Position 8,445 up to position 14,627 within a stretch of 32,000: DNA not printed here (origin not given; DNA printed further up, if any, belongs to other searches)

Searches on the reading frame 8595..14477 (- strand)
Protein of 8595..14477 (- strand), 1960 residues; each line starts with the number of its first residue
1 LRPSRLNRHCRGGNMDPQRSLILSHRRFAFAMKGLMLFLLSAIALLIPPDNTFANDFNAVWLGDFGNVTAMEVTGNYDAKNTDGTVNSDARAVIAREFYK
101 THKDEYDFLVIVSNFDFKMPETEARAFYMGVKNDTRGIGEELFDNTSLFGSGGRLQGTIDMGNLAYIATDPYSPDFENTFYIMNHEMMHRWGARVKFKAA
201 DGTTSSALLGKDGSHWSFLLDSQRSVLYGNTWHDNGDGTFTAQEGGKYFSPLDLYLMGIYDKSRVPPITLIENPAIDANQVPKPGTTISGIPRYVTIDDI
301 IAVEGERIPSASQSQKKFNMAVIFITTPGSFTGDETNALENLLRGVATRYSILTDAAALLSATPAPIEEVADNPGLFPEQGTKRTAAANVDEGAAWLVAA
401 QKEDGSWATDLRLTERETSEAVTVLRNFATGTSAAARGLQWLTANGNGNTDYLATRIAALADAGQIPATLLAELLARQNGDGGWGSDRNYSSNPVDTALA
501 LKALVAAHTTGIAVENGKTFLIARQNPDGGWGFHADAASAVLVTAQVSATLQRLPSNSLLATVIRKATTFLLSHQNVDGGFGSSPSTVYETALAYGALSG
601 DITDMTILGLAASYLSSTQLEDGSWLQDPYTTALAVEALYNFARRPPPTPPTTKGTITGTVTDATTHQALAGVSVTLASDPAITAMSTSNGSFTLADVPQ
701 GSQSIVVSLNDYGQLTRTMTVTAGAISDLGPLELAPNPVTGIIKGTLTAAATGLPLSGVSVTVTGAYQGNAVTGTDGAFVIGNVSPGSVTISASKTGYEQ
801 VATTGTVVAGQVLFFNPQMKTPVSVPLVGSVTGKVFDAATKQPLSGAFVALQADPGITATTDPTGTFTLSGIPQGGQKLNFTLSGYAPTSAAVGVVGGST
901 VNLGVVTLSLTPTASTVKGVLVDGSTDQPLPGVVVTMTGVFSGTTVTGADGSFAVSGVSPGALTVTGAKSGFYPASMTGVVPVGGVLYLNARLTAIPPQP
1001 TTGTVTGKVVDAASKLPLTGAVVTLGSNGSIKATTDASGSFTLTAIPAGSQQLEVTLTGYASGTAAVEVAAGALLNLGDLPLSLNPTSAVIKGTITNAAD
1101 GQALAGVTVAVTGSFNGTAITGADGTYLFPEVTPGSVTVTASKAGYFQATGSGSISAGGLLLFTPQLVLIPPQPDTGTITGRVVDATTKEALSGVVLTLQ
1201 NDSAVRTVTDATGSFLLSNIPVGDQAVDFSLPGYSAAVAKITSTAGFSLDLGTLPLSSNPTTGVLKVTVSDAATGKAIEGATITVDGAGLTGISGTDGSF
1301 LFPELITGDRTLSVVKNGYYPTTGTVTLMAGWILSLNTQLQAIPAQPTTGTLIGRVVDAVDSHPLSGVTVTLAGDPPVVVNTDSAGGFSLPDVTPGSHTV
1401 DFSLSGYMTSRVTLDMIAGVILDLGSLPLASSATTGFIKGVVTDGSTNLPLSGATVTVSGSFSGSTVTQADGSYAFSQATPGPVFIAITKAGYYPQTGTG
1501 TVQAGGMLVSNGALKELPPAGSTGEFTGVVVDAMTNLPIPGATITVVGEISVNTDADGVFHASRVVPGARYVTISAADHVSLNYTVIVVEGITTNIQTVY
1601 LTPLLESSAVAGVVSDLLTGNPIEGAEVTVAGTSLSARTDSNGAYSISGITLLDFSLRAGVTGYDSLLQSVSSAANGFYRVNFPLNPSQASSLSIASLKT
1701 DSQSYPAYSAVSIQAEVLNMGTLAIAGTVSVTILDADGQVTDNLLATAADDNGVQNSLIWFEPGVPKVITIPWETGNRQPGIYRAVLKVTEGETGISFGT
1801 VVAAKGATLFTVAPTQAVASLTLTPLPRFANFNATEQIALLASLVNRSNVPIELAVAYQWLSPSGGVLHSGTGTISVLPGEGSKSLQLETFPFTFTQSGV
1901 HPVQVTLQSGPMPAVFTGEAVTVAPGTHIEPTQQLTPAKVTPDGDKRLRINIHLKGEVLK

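Call 9: search_protein_families(library=pfam, proteins=[window:8595-14477:-], max_evalue=0.01)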
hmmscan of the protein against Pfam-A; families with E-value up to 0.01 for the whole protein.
window:8595-14477:- (1960 aa): 12 families
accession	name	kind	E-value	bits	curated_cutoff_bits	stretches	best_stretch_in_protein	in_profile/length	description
PF13620.12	CarboxypepD_reg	-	3e-129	422.1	32.3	12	1004-1077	1-77/82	Carboxypeptidase regulatory-like domain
PF13715.12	CarbopepD_reg_2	-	5.9e-108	353.6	32.2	12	1005-1072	1-67/88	CarboxypepD_reg-like domain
PF17802.7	SpaA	-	5.2e-25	87.9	23.1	0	1178-1224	2-53/91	Prealbumin-like fold domain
PF09430.16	EMC7_beta-sandw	-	3.5e-24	85.8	26.6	0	1021-1071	10-61/122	ER membrane protein complex subunit 7, beta-sandwich domain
PF08308.17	PEGA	-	1.5e-17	63.7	20.8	0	1279-1341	11-68/71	PEGA domain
PF25020.1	TTR_TEN1-4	-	6.4e-16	58.5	27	0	741-813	7-79/86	Teneurin TTR-like domain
PF17210.9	SdrD_B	-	5.1e-12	46.4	29.7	0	1101-1151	21-74/112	SdrD B-like domain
PF13243.12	SQHop_cyclase_C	-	1.4e-08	34.6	26.1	1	474-532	216-285/319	Squalene-hopene cyclase C-terminal domain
PF11008.14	DUF2846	-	7.5e-07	29.6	34.3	0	776-823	38-84/92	Protein of unknown function (DUF2846)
PF13249.12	SQHop_cyclase_N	-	4.2e-06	26.6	26.2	0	540-601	208-269/291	Squalene-hopene cyclase N-terminal domain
PF00432.27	Prenyltrans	-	2.3e-05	24.4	26.5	1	471-598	56-184/304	Prenyltransferase alpha-alpha toroid domain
PF07678.20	TED_complement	-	0.0014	18.2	22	0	525-601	76-151/312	A-macroglobulin TED domain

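Call 10: search_protein_families(library=ncbifam, proteins=[window:8595-14477:-], max_evalue=0.01)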
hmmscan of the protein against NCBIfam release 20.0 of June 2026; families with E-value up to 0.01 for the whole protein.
window:8595-14477:- (1960 aa): 6 families
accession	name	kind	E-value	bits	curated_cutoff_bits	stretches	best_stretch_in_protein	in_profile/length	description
NF052345.1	S_layer_anammox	exception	2.8e-79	266.9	1400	11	1603-1729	1308-1431/1596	Kustd1514 family S-layer glycoprotein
TIGR04056.1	OMP_RagA_SusC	subfamily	9.6e-29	100.3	368.25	4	1004-1067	2-61/981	SusC/RagA family TonB-linked outer membrane protein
TIGR01787.1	squalene_cyclas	subfamily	2.4e-14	52.9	322.7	2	474-531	517-587/622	squalene/oxidosqualene cyclases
NF053823.1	SCO2321_fam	equivalog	6.2e-09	35.2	300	1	496-551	103-158/405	SCO2321 family membrane protein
TIGR01507.1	hopene_cyclase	equivalog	6.5e-09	34.7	431.1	1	470-532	527-601/640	squalene--hopene cyclase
TIGR03463.1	osq_cycl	subfamily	1.9e-08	33.1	851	0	556-627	471-546/634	2,3-oxidosqualene cyclase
